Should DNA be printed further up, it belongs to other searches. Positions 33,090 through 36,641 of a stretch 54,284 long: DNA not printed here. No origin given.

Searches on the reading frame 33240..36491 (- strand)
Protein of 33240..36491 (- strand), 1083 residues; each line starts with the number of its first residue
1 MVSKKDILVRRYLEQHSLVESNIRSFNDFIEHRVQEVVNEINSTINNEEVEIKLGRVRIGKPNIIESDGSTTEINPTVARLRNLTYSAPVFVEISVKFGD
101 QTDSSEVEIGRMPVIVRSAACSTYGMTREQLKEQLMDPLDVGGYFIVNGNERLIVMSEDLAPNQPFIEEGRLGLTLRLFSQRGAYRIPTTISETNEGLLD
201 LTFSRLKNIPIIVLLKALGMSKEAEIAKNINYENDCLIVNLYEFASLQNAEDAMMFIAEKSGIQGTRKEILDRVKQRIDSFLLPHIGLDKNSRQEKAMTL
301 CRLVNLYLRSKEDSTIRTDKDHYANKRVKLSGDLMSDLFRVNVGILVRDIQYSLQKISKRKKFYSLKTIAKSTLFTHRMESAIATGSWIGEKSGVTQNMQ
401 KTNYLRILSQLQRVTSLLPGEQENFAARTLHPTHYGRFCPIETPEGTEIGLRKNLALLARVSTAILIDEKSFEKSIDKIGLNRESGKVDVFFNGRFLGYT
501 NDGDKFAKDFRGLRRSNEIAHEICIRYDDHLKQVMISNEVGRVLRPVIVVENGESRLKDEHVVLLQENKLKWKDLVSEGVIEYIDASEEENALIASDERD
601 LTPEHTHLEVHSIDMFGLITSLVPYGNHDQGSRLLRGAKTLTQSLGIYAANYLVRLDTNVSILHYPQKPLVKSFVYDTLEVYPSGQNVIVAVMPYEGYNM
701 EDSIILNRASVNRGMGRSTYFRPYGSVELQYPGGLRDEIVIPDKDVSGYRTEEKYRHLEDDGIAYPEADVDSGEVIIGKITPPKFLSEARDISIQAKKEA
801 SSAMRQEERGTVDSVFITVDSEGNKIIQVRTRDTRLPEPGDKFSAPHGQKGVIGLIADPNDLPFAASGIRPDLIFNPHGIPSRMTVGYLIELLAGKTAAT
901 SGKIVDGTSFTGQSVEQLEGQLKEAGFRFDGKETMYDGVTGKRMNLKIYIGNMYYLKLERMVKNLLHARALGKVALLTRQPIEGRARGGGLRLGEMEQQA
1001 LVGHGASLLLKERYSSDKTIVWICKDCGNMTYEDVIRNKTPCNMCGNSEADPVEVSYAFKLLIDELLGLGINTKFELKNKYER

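Call 9: search_protein_families(library=ncbifam, proteins=[window:33240-36491:-])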
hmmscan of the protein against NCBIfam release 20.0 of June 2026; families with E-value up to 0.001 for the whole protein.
window:33240-36491:- (1083 aa): 7 families
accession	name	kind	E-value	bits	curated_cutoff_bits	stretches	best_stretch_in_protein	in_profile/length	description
NF006335.0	PRK08565.1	equivalog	0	1271.1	1402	1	5-1081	13-1115/1116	DNA-directed RNA polymerase subunit B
TIGR03670.1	rpoB_arch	equivalog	7.7e-242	803.8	811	1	490-1080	1-598/599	DNA-directed RNA polymerase subunit B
NF007175.0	PRK09606.1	equivalog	1.2e-144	482.6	355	1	4-486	3-493/496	DNA-directed RNA polymerase subunit B''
NF001616.1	PRK00405.1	equivalog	2.9e-97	326.7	896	3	685-1075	689-1094/1096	DNA-directed RNA polymerase subunit beta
TIGR02013.1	rpoB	equivalog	2.2e-88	297.2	801.15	3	824-1072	997-1235/1238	DNA-directed RNA polymerase subunit beta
NF011417.0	PRK14844.1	equivalog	1e-58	198.5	4632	4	905-1072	1272-1426/2839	DNA-directed RNA polymerase subunit beta/beta'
NF007172.0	PRK09603.1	equivalog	2.6e-50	170.2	5372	4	910-1013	1219-1322/2890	DNA-directed RNA polymerase subunit beta/beta'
